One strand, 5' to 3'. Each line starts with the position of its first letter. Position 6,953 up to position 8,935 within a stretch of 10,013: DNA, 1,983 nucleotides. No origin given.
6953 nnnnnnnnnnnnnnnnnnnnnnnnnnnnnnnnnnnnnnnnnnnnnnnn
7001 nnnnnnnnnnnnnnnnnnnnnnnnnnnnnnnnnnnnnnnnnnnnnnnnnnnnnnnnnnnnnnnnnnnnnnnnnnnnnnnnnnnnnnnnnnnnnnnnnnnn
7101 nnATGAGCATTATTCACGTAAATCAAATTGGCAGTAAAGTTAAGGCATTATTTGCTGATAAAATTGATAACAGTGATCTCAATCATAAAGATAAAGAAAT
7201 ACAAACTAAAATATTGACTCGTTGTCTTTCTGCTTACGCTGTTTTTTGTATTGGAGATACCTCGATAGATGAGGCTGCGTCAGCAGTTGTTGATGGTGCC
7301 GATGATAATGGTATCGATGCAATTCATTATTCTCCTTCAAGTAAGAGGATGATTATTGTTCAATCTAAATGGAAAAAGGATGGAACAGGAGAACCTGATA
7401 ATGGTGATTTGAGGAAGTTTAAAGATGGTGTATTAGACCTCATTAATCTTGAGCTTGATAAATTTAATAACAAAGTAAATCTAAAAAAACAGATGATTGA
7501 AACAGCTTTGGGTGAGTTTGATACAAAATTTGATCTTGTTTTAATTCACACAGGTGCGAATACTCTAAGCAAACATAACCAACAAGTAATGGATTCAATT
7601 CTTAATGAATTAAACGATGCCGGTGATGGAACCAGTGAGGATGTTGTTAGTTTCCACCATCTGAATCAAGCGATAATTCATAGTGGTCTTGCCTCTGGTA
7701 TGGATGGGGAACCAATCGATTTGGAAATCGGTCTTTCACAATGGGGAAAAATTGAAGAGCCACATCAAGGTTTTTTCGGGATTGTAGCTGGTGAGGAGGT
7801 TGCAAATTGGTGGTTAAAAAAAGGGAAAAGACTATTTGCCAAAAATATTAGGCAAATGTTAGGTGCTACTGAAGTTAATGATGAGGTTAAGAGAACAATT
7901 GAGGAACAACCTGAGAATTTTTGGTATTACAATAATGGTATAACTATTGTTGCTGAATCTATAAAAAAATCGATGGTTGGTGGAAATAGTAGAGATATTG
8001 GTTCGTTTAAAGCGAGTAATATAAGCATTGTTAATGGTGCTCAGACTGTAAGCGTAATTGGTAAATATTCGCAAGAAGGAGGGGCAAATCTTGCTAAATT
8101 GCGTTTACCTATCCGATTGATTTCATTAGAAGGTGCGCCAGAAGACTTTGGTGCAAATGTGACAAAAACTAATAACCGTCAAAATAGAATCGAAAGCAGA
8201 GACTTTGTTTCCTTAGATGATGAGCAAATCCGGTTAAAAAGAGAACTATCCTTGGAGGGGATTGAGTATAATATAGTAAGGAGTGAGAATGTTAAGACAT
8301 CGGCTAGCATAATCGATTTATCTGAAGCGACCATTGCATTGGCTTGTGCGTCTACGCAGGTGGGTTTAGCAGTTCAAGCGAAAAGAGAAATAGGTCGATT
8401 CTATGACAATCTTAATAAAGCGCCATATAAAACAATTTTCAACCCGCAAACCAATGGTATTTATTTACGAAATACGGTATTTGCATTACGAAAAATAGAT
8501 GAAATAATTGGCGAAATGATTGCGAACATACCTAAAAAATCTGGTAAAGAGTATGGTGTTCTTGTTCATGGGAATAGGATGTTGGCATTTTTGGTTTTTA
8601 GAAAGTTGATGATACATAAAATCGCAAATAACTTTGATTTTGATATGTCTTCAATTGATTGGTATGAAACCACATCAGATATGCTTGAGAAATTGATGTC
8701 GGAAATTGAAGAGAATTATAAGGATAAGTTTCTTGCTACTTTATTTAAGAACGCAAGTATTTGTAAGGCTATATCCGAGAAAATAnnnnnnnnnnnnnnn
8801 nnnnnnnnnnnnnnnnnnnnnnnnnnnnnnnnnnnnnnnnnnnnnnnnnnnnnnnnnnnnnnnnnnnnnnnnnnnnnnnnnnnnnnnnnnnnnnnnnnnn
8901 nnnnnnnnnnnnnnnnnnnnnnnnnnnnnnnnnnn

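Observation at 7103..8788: Single AT-rich cargo gene in the psu-cos-int hotspot: 561-aa Mrr-like/AIPR-like protein, candidate anti-phage defence system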

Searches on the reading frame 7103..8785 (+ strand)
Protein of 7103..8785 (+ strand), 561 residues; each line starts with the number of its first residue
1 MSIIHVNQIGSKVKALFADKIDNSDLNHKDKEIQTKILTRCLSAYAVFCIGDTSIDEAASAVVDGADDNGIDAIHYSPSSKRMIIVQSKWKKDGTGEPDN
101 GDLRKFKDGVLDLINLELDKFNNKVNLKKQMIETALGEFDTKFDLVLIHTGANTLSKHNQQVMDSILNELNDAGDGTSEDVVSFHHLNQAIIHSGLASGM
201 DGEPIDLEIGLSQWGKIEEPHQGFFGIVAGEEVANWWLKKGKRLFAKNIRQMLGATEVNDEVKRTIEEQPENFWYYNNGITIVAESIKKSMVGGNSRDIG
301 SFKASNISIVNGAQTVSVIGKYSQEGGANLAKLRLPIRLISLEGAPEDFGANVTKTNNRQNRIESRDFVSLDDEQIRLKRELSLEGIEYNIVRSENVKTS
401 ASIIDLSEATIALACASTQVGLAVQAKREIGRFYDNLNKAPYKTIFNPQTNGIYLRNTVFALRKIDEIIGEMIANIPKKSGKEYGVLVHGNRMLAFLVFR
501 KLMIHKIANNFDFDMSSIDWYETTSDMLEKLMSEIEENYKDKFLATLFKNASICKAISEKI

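Call 3: search_protein_families(library=pfam, proteins=[window:7103-8785:+], max_evalue=1)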
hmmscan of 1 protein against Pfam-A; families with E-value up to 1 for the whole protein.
window:7103-8785:+ (561 aa): 1 family
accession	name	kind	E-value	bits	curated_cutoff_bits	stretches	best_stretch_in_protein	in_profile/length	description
PF10592.14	AIPR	-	1.4e-32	114.1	25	1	245-395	1-154/308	AIPR protein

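Call 4: search_protein_families(library=padloc, proteins=[window:7103-8785:+], max_evalue=1)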
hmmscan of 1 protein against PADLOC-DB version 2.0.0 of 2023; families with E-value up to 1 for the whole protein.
window:7103-8785:+ (561 aa): 2 families
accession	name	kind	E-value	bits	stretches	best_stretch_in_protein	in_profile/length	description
PDLC02357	AbiU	-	1.2e-33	115.1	1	51-559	37-532/537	AbiU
PDLC02207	MzaE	-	4.7e-15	53.1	1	226-369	226-373/598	-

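Call 5: search_protein_families(library=ncbifam, proteins=[window:7103-8785:+], max_evalue=1)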
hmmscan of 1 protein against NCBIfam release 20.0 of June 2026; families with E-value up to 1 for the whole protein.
window:7103-8785:+ (561 aa): 1 family
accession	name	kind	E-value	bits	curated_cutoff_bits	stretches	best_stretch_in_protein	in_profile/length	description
NF041935.1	MzaE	equivalog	3.2e-15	55.7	1050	1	227-378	226-381/593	MZA anti-phage system associated AIPR family protein MzaE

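Call 6: search_protein_families(library=phrogs, proteins=[window:7103-8785:+], max_evalue=1)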
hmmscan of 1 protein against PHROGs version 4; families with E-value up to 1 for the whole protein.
window:7103-8785:+ (561 aa): 2 families
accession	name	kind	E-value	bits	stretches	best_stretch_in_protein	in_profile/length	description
phrog_1841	-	moron, auxiliary metabolic gene and host takeover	2.9e-116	390.7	1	8-560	3-561/567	Abi alpha-like abortive infection mechanism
phrog_31871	-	unknown function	1.2e-16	61.7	1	266-499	14-242/328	-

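Call 8: search_dna_similar(query=window:7103-8785:+, collection=phages, mode=protein, max_rows=25)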
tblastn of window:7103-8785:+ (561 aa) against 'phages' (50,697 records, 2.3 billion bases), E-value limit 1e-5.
Records with a match: 18; places in all: 18; records where one place covers at least 80% of the query: 2.
Best place of each record, by identity: <60% 18.
By first word of the organism name: Klebsiella 9; Bacteriophage 4; Salmonella 3; Aggregatibacter 2.
By host as written in the record: - 4; Aggregatibacter actinomycetemcomitans D11S-1 2; Salmonella enterica subsp. enterica serovar Enteritidis str. LK5 2; Klebsiella pneumoniae ST437-OXA245 2; Klebsiella pneumoniae ST512-KPC3 2; Salmonella enterica subsp. enterica serovar Enteritidis 1; Klebsiella pneumoniae ST11-VIM1 1; Klebsiella pneumoniae ST11-OXA245 1; and 3 more.
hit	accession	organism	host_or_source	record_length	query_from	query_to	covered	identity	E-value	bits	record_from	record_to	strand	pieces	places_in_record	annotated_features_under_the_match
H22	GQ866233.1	Aggregatibacter phage S1249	Aggregatibacter actinomycetemcomitans ...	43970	1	558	99%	54.2%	0e+0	654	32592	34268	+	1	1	hypothetical protein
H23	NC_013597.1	Aggregatibacter phage S1249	Aggregatibacter actinomycetemcomitans ...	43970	1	558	99%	54.2%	0e+0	654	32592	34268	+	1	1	Abi alpha-like abortive infection mechanism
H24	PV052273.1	Salmonella phage SE479_1PHIH2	Salmonella enterica subsp. enterica ...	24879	52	446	70%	25.0%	1e-11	74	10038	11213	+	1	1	hypothetical protein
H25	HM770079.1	Salmonella phage RE2010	Salmonella enterica subsp. enterica ...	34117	52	446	70%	25.0%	1e-11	74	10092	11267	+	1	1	abortive infection protein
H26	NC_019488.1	Salmonella phage RE2010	Salmonella enterica subsp. enterica ...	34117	52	446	70%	25.0%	1e-11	74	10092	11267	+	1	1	AIPR family protein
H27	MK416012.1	Klebsiella phage ST437-OXA245phi4.2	Klebsiella pneumoniae ST437-OXA245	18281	58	390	59%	23.1%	2e-14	83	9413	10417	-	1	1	AIPR protein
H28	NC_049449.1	Klebsiella phage ST437-OXA245phi4.2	Klebsiella pneumoniae ST437-OXA245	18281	58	390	59%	23.1%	2e-14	83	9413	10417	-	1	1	Abi alpha-like abortive infection mechanism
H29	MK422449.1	Klebsiella phage ST512-KPC3phi13.2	Klebsiella pneumoniae ST512-KPC3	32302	58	390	59%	23.1%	2e-14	83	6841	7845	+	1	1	hypothetical protein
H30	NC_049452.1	Klebsiella phage ST512-KPC3phi13.2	Klebsiella pneumoniae ST512-KPC3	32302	58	390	59%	23.1%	2e-14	83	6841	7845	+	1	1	Abi alpha-like abortive infection mechanism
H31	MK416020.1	Klebsiella phage ST11-VIM1phi8.4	Klebsiella pneumoniae ST11-VIM1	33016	58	390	59%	23.1%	2e-14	83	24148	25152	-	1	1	abortive phage infection protein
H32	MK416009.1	Klebsiella phage ST11-OXA245phi3.1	Klebsiella pneumoniae ST11-OXA245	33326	58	390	59%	23.1%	2e-14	83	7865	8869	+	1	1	hypothetical protein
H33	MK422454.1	Klebsiella phage ST340-VIM1phi10.2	Klebsiella pneumoniae ST340-VIM1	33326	58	390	59%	23.1%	2e-14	83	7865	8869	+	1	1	hypothetical protein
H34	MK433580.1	Klebsiella phage ST11-OXA48phi15.3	Klebsiella pneumoniae ST11-OXA48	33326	58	390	59%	23.1%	2e-14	83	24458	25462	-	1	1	AIPR superfamily protein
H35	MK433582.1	Klebsiella phage ST258-KPC3phi16.2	Klebsiella pneumoniae ST258-KPC3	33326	58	390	59%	23.1%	2e-14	83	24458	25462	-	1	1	AIPR superfamily protein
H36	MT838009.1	Bacteriophage sp.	human fecal samples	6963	221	370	27%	36.2%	5e-12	75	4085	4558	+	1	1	record has no annotation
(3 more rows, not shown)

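Call 9: search_solved_structures(query=window:7103-8785:+, max_evalue=10, show_alignments=2)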
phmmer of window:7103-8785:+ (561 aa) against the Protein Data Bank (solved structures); distinct sequences matched with E-value up to 10: 2.
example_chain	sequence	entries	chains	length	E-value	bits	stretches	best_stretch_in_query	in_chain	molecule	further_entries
3pbp_C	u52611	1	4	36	0.66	11.9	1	418-440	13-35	Nucleoporin NUP159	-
3tkn_B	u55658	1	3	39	0.77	11.7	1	418-440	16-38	Nucleoporin NUP159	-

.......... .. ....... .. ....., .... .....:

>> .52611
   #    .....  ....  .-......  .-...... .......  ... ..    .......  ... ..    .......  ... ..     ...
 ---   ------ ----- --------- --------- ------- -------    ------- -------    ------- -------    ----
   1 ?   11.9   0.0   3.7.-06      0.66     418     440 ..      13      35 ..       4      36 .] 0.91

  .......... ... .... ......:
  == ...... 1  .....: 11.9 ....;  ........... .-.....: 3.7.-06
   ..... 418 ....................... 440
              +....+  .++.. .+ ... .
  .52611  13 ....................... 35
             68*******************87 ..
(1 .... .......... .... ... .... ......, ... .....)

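Call 25: find_homologous_proteins(query=window:7103-8785:+, max_evalue=0.00001)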
Query window:7103-8785:+ (561 aa): 3227 proteins with E <= 0.00001 among 8000 candidates; the best 120 are listed.
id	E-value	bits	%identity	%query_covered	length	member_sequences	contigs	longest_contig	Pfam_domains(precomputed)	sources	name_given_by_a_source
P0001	0.0e+0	1241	100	100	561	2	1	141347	PF10592.15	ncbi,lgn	-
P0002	0.0e+0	1237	99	100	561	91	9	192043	PF10592.15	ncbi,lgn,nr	ncbi:AIPR family protein [Escherichia coli]|nr:AIPR family protein [Escherichia coli] EKH4352951.1 A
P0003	0.0e+0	1236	99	100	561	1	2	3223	PF10592.15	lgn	-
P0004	0.0e+0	1183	94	100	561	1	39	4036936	PF10592.15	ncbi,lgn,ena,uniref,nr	ncbi:AIPR family protein [Morganella morganii]|uniref:AIPR family protein n=1 Tax=Morganella morgani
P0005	0.0e+0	1182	95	100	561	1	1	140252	PF10592.15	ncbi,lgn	ncbi:AIPR family protein [Edwardsiella piscicida]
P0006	0.0e+0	1180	94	100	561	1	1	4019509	PF10592.15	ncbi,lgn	-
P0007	0.0e+0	1178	94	100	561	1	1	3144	PF10592.15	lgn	-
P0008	0.0e+0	1174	94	100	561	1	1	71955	PF10592.15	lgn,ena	-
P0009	0.0e+0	1170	93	100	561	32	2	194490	PF10592.15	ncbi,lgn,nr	ncbi:AIPR protein [Phytobacter diazotrophicus]|nr:AIPR protein [Phytobacter diazotrophicus]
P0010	0.0e+0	1160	92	100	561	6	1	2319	PF10592.15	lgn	-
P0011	0.0e+0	1151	91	100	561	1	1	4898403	PF10592.15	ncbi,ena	ncbi:AIPR family protein [Kosakonia cowanii]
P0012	0.0e+0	1128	89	100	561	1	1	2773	PF10592.15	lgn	-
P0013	0.0e+0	1120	88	100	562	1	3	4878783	PF10592.15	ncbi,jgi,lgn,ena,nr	ncbi:AIPR family protein [Rahnella aquatilis]|jgi:hypothetical protein|nr:AIPR family protein [Rahne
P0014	0.0e+0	1119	88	100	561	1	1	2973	PF10592.15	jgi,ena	-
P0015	0.0e+0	1115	87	100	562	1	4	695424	PF10592.15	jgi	jgi:hypothetical protein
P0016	0.0e+0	1110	88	100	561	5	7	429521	PF10592.15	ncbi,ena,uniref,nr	ncbi:AIPR family protein [uncultured Pantoea sp.]|uniref:AIPR family protein n=1 Tax=uncultured Pant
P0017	0.0e+0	1107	87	100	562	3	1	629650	PF10592.15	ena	-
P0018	0.0e+0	1101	86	100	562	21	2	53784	PF10592.15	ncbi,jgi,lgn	-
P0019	0.0e+0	1100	86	100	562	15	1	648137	PF10592.15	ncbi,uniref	ncbi:AIPR family protein [Enterobacter ludwigii]|uniref:AIPR family protein n=1 Tax=Enterobacter lud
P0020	0.0e+0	1100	86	100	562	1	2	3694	PF10592.15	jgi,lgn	-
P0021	0.0e+0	1099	86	100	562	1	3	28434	PF10592.15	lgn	-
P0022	0.0e+0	1085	85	100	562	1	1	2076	PF10592.15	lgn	-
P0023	0.0e+0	1024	80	100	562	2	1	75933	PF10592.15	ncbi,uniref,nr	ncbi:hypothetical protein BV921_20425 [Pectobacterium odoriferum]|uniref:AIPR family protein n=1 Tax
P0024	4.1e-297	1004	78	100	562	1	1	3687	PF10592.15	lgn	-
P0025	7.6e-291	984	76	100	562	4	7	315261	PF10592.15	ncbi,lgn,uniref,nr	ncbi:AIPR family protein [Serratia liquefaciens]|uniref:AIPR family protein n=1 Tax=Serratia liquefa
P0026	1.8e-262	890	68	100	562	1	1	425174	PF10592.15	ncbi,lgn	-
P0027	9.4e-259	878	67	100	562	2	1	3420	PF10592.15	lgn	-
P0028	5.5e-244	829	64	100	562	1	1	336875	PF10592.15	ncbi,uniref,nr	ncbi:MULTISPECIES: AIPR family protein [unclassified Pseudoalteromonas]|uniref:AIPR family protein n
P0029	6.7e-243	825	64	100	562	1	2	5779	PF10592.15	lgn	-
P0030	7.9e-243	825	64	100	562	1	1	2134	PF10592.15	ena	-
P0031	9.0e-243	825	64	100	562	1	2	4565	PF10592.15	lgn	-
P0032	9.8e-243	825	64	100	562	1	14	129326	PF10592.15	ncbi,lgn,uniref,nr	ncbi:AIPR family protein [Aeromonas veronii]|uniref:AIPR family protein n=1 Tax=Aeromonas veronii Ta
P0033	1.0e-242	825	64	100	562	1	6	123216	PF10592.15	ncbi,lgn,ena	ncbi:AIPR family protein [Aeromonas caviae]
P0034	1.1e-242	825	64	100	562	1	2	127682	PF10592.15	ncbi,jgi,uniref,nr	ncbi:AIPR family protein [Aeromonas jandaei]|jgi:hypothetical protein|uniref:AIPR family protein n=1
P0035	2.4e-242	824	63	100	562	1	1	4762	PF10592.15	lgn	-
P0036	2.5e-242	824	64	100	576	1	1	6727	PF10592.15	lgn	-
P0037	7.4e-242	822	63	100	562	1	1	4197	PF10592.15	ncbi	-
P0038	1.6e-241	821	63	100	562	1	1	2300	PF10592.15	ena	-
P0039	3.8e-241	820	64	100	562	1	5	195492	PF10592.15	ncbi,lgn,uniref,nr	ncbi:AIPR family protein [Vibrio cholerae]|uniref:AIPR family protein n=1 Tax=Vibrio paracholerae Ta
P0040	7.1e-241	819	64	100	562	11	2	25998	PF10592.15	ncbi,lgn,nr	ncbi:TPA: AIPR family protein [Vibrio parahaemolyticus]|nr:AIPR family protein [Vibrio parahaemolyti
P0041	9.0e-241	818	64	99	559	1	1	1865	PF10592.15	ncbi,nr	ncbi:AIPR family protein, partial [Vibrio cholerae]|nr:AIPR family protein [Vibrio cholerae]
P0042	4.8e-239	813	63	100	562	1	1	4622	PF10592.15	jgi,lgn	jgi:hypothetical protein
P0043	3.0e-238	810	64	100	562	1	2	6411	PF10592.15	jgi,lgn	jgi:hypothetical protein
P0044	3.2e-236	803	63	100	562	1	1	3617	PF10592.15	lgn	-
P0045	9.1e-235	799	62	99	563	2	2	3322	PF10592.15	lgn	-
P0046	5.3e-234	796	63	100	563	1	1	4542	PF10592.15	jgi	-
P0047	1.6e-233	794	62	99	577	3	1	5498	PF10592.15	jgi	jgi:hypothetical protein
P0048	3.3e-233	793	62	99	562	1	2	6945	PF10592.15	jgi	jgi:hypothetical protein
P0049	1.0e-232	792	61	99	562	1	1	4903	PF10592.15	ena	-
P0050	3.2e-232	790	62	99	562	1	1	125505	PF10592.15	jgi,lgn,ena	-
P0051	2.2e-231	787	62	99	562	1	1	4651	PF10592.15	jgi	-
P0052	2.6e-230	784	63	99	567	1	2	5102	PF10592.15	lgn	-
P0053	3.2e-230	784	61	99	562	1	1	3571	PF10592.15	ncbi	-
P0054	4.0e-230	783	61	99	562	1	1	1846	PF10592.15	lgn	-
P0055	4.5e-229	780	62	100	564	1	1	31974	PF10592.15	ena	-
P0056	5.2e-228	776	61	100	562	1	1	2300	PF10592.15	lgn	-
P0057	5.4e-227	773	61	100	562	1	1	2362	PF10592.15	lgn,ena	-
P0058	3.4e-226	770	65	91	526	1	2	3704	PF10592.15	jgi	jgi:hypothetical protein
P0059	1.5e-220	752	61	100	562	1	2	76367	PF10592.15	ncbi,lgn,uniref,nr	ncbi:hypothetical protein B6D23_05320 [Gilliamella sp. N-W3]|uniref:AIPR family protein n=1 Tax=Gill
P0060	2.9e-220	751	61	100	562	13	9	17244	PF10592.15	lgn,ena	-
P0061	2.9e-220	751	58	100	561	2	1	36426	PF10592.15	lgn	-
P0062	4.6e-220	750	60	100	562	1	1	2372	PF10592.15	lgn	-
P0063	5.9e-220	750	61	100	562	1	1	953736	PF10592.15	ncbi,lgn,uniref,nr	ncbi:AIPR family protein [Gilliamella apicola]|uniref:Abortive phage infection protein C-terminal do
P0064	7.8e-220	749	61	100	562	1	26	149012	PF10592.15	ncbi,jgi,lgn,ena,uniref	ncbi:AIPR family protein [Gilliamella apicola]|uniref:AIPR family protein n=1 Tax=Gilliamella apicol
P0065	1.3e-219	749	61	100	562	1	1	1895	PF10592.15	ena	-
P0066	7.8e-219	746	61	100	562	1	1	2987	PF10592.15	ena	-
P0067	1.1e-218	746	59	100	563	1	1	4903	PF10592.15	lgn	-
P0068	1.0e-217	742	59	100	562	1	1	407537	PF10592.15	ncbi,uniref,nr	ncbi:putative abortive infection phage resistance protein [Geomonas silvestris]|uniref:Putative abor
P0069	2.6e-217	741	59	100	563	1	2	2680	PF10592.15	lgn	-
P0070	5.7e-217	740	59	100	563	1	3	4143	PF10592.15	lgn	-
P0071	6.7e-217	740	59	100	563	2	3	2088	PF10592.15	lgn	-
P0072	1.1e-216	739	59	100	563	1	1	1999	PF10592.15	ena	-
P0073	1.8e-216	738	59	100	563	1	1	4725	PF10592.15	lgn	-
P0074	2.3e-216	738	59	100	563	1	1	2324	PF10592.15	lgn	-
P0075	2.4e-216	738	59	100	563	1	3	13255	PF10592.15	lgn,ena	-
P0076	1.1e-215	736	59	100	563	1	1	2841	PF10592.15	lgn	-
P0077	2.2e-215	735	59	100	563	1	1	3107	PF10592.15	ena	-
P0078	2.5e-212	725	57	100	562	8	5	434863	PF10592.15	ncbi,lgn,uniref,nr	ncbi:AIPR family protein [Proteus mirabilis]|uniref:AIPR family protein n=1 Tax=Proteus mirabilis Ta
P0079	2.0e-206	705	93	61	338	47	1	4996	PF10592.15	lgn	-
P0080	3.1e-205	701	68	80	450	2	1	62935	PF10592.15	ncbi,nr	ncbi:AIPR family protein, partial [Vibrio cholerae]|nr:AIPR family protein [Vibrio cholerae]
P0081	2.5e-204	698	56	100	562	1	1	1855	PF10592.15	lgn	-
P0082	5.2e-203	694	57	100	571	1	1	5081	PF10592.15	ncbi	-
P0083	1.4e-202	692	54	99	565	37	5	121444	PF10592.15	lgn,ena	-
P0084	4.0e-202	691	54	99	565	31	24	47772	PF10592.15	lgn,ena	-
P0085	1.4e-201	689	55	100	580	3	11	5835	PF10592.15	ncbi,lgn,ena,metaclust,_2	metaclust:\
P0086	4.4e-201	687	55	99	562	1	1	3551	PF10592.15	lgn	-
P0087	4.8e-200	684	55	100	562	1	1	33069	PF10592.15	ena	-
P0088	5.6e-200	684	55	100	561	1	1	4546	PF10592.15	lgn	-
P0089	1.4e-198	679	54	100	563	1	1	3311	PF10592.15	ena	-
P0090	4.0e-198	678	64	84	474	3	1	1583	PF10592.15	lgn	-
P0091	4.9e-196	671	54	100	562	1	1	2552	PF10592.15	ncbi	-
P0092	5.7e-196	671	54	100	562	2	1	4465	PF10592.15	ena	-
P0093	2.6e-195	668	54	100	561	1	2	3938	PF10592.15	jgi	-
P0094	1.1e-194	666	55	100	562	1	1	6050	PF10592.15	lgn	-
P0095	1.1e-194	666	53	100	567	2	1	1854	PF10592.15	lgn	-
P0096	3.3e-194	665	54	99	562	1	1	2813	PF10592.15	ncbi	-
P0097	5.2e-194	664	53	100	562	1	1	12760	PF10592.15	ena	-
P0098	9.9e-194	663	55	96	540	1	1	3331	PF10592.15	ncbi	-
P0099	2.6e-192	659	53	99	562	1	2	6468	PF10592.15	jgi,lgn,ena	-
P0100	2.9e-192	658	53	99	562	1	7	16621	PF10592.15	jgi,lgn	jgi:hypothetical protein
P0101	1.5e-191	656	52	100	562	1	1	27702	PF10592.15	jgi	jgi:hypothetical protein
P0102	3.0e-191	655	53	100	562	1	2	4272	PF10592.15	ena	-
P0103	3.2e-191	655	56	95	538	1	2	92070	PF10592.15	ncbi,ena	-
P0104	5.6e-190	651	69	74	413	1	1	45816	PF10592.15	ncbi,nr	ncbi:TPA: AIPR family protein, partial [Aeromonas sobria]|nr:AIPR family protein [Aeromonas sobria]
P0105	1.6e-189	649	54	95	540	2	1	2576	PF10592.15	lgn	-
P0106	2.0e-189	649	52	99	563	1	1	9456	PF10592.15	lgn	-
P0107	3.8e-189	648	53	100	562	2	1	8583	PF10592.15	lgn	-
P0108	2.6e-188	645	52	99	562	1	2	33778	PF10592.15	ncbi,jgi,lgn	-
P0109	3.0e-188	645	52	100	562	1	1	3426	PF10592.15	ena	-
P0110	5.4e-188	644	52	99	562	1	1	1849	PF10592.15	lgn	-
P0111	1.0e-187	643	52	99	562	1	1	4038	PF10592.15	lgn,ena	-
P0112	4.7e-187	641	52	100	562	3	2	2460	PF10592.15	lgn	-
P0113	1.0e-186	640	52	99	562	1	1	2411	PF10592.15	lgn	-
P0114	1.1e-186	640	51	100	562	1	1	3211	PF10592.15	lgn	-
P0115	1.2e-186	640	54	100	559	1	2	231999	PF10592.15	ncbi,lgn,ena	-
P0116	1.9e-185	636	52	99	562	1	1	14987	PF10592.15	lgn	-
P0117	2.3e-185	636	53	94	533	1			PF10592.15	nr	nr:putative abortive infection phage resistance protein [bacterium]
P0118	2.8e-184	632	51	100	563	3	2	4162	PF10592.15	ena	-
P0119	5.7e-184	631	52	99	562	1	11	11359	PF10592.15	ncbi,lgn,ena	-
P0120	4.6e-183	628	51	99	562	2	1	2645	PF10592.15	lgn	-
